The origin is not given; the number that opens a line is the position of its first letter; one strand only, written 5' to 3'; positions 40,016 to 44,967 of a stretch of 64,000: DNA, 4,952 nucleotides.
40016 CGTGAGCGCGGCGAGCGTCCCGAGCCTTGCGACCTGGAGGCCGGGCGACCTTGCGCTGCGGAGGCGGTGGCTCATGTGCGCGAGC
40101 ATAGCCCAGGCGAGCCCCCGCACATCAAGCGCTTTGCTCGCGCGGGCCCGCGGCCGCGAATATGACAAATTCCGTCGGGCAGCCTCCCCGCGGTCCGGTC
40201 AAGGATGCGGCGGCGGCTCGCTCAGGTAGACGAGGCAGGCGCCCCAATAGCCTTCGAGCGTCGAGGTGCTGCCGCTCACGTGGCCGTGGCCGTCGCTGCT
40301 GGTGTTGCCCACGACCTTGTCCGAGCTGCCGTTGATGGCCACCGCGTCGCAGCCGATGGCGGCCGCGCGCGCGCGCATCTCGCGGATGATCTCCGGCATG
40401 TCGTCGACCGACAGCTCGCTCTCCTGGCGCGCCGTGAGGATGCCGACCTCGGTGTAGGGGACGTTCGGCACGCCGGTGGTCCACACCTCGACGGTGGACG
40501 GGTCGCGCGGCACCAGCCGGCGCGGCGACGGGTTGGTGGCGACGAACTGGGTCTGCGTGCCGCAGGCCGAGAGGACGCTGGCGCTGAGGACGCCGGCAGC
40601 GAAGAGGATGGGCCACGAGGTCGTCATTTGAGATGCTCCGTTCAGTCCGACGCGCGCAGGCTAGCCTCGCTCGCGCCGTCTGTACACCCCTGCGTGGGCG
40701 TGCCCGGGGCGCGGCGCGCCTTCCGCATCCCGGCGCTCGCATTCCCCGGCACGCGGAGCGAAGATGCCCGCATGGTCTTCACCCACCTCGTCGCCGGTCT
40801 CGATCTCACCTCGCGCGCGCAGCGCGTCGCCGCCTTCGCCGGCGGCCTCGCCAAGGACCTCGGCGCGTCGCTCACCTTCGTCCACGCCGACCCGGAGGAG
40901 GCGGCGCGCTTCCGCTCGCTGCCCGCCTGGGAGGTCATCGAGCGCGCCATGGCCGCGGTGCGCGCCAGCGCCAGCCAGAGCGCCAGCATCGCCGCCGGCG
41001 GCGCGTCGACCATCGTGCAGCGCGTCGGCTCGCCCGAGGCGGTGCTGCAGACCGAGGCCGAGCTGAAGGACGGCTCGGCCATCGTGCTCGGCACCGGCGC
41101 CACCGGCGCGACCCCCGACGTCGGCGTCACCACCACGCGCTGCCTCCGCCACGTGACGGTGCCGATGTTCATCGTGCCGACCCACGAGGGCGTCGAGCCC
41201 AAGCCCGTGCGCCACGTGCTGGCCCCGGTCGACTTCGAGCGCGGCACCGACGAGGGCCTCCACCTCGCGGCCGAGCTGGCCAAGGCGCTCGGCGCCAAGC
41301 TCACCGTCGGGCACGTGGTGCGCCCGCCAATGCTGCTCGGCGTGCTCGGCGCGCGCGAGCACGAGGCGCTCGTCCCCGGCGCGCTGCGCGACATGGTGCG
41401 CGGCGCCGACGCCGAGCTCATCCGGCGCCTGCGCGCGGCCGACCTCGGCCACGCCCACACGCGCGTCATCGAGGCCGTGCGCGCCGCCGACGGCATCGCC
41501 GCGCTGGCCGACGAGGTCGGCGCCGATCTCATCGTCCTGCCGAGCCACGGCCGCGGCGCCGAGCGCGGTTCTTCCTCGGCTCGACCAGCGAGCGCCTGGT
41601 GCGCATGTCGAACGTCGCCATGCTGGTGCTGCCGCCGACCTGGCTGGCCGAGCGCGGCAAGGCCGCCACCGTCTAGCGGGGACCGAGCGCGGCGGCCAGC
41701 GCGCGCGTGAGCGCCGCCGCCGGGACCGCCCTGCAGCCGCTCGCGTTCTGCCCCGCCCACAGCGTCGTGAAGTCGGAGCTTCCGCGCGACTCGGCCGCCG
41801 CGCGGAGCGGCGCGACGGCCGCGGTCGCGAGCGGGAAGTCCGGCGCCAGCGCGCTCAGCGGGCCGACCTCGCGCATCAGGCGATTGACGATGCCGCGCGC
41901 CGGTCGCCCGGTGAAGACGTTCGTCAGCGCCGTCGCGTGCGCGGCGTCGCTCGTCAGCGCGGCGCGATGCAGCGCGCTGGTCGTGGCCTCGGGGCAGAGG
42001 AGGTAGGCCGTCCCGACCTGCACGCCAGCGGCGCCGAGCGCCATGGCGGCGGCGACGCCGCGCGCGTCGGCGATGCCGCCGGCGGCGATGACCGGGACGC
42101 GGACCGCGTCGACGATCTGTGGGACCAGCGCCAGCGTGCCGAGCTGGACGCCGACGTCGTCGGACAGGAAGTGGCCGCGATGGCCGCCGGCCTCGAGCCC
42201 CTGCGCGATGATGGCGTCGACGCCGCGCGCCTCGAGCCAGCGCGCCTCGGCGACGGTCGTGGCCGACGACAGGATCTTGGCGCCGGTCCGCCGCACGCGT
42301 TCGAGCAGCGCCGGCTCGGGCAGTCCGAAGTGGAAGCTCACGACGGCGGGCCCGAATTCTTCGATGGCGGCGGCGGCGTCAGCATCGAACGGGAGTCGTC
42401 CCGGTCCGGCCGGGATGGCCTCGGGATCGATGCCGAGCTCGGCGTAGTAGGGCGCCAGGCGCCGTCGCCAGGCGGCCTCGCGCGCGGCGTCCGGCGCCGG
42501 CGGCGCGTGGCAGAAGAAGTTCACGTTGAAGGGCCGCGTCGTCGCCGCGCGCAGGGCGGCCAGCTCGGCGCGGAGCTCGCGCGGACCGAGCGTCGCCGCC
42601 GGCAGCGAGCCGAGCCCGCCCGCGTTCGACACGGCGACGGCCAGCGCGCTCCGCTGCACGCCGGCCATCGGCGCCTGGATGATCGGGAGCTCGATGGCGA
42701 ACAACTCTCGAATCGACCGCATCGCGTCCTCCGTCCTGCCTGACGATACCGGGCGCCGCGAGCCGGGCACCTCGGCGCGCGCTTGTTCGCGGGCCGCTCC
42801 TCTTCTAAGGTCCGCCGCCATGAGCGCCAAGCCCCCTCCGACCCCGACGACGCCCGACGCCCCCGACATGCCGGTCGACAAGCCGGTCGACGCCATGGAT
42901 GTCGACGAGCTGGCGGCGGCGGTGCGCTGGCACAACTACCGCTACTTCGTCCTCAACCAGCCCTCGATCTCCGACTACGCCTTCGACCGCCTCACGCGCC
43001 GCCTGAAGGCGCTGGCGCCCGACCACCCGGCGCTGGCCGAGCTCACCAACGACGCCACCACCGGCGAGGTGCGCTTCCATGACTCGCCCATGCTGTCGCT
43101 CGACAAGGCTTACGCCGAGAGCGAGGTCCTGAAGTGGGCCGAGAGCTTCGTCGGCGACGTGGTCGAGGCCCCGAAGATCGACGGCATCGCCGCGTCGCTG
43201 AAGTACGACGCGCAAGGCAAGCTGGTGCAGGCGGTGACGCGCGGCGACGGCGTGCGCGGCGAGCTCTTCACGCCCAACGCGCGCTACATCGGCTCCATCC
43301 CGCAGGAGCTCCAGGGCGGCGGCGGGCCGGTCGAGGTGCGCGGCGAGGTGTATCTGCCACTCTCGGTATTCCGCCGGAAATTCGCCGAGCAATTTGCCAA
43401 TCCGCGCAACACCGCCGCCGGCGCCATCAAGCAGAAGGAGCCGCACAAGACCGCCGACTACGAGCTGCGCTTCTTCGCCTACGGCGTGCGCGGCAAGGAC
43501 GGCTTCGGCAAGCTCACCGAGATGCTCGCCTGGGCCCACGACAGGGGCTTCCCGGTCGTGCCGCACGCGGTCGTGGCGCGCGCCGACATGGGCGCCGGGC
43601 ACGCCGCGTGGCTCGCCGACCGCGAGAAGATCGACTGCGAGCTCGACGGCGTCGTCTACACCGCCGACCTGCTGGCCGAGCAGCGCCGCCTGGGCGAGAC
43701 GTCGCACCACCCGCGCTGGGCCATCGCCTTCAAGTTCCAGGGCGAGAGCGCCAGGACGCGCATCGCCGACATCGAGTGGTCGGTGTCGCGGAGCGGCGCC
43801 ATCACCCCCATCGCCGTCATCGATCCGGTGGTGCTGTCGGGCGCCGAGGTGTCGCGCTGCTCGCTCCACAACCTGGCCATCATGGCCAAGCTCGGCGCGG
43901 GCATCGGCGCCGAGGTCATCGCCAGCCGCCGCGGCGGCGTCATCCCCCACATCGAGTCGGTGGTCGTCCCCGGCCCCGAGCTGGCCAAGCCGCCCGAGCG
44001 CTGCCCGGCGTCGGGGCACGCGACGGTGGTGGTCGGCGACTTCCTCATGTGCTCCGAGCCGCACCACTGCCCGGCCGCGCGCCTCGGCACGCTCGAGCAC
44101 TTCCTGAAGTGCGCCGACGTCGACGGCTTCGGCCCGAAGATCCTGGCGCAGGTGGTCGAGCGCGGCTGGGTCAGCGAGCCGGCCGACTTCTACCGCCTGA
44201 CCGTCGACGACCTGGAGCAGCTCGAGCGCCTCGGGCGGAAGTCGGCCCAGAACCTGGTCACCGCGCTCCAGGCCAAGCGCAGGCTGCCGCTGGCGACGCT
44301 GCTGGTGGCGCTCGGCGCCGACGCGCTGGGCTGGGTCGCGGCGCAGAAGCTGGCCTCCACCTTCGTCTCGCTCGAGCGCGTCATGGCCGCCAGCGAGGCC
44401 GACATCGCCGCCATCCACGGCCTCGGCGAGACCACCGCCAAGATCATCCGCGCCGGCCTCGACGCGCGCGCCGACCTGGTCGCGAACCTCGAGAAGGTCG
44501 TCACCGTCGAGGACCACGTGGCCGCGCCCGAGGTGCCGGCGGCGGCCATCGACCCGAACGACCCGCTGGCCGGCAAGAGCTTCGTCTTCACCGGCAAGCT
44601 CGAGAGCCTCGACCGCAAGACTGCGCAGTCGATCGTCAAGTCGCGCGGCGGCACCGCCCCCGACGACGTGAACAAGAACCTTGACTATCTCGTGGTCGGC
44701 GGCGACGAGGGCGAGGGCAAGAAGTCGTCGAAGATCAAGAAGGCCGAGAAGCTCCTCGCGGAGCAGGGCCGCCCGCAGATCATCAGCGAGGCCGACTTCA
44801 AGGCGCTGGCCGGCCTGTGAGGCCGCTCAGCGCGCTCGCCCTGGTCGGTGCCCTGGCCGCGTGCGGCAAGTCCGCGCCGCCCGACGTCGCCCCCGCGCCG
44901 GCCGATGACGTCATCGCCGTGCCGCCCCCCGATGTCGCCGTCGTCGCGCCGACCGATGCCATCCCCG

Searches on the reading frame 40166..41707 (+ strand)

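Call 24: search_protein_families(library=pfam, proteins=[window:40166-41707:+], max_evalue=0.01)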
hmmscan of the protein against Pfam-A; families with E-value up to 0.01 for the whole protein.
window:40166-41707:+ (514 aa): 1 family
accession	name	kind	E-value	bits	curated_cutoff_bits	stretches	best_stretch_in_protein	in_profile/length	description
PF00582.32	Usp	-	4.2e-28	99.1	24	2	349-466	3-117/141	Universal stress protein family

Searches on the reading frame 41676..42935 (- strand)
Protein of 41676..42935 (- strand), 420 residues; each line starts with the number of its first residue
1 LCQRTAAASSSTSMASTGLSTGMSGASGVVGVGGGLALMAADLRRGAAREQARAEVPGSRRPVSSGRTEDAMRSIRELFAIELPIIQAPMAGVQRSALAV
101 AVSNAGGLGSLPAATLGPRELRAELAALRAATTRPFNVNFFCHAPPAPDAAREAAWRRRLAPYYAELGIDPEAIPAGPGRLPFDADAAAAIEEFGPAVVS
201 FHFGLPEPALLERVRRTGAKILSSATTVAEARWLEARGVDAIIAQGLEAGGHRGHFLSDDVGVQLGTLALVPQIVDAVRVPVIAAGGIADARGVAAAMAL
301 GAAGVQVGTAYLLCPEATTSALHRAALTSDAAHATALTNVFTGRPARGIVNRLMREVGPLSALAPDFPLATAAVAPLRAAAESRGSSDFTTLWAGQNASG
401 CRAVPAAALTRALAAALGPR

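Call 24: search_protein_families(library=pfam, proteins=[window:41676-42935:-], max_evalue=0.01)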
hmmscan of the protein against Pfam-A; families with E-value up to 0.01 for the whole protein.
window:41676-42935:- (420 aa): 7 families
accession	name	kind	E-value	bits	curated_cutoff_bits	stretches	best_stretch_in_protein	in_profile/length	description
PF03060.21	NMO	-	2.2e-80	271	28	1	76-408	5-323/331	Nitronate monooxygenase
PF00478.31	IMPDH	-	1.8e-08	34.2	25.6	0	262-321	189-249/345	IMP dehydrogenase / GMP reductase domain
PF04481.18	DUF561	-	8.7e-08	32.1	21.6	1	220-310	127-216/243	Protein of unknown function (DUF561)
PF01070.24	FMN_dh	-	9.7e-05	22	24.9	1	265-313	257-307/350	FMN-dependent dehydrogenase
PF00977.27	His_biosynth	-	0.00019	21.4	23.6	1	268-323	62-117/228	Histidine biosynthesis protein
PF05690.20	ThiG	-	0.00039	20.3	23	1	262-311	156-207/247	Thiazole biosynthesis protein ThiG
PF01180.27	DHO_dh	-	0.0023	17.6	27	1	267-311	226-272/291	Dihydroorotate dehydrogenase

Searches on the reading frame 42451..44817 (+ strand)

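Call 24: search_protein_families(library=pfam, proteins=[window:42451-44817:+], max_evalue=0.01)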
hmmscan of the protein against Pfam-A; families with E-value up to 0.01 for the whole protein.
window:42451-44817:+ (789 aa): 7 families
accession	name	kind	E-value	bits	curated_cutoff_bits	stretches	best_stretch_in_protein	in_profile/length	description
PF01653.23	DNA_ligase_aden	-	7.3e-53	180.1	27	1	210-431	9-252/253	NAD-dependent DNA ligase adenylation domain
PF03120.22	DNA_ligase_OB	-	2.8e-20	72.4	32.9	1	436-506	2-72/79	NAD-dependent DNA ligase OB-fold domain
PF14520.12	HHH_5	-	1.7e-12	48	27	2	556-607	6-56/57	Helix-hairpin-helix domain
PF12826.13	HHH_2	-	1.2e-08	35.4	27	1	617-667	2-52/64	Helix-hairpin-helix motif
PF00533.33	BRCT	-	2.9e-07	31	21.3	1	703-767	3-67/78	BRCA1 C Terminus (BRCT) domain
PF22745.1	Nlig-Ia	-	0.00011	23.2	27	1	154-199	9-54/92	DNA ligase-like, N-terminal NAD+-binding domain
PF00633.29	HHH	-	0.00027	21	24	1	640-667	1-28/30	Helix-hairpin-helix motif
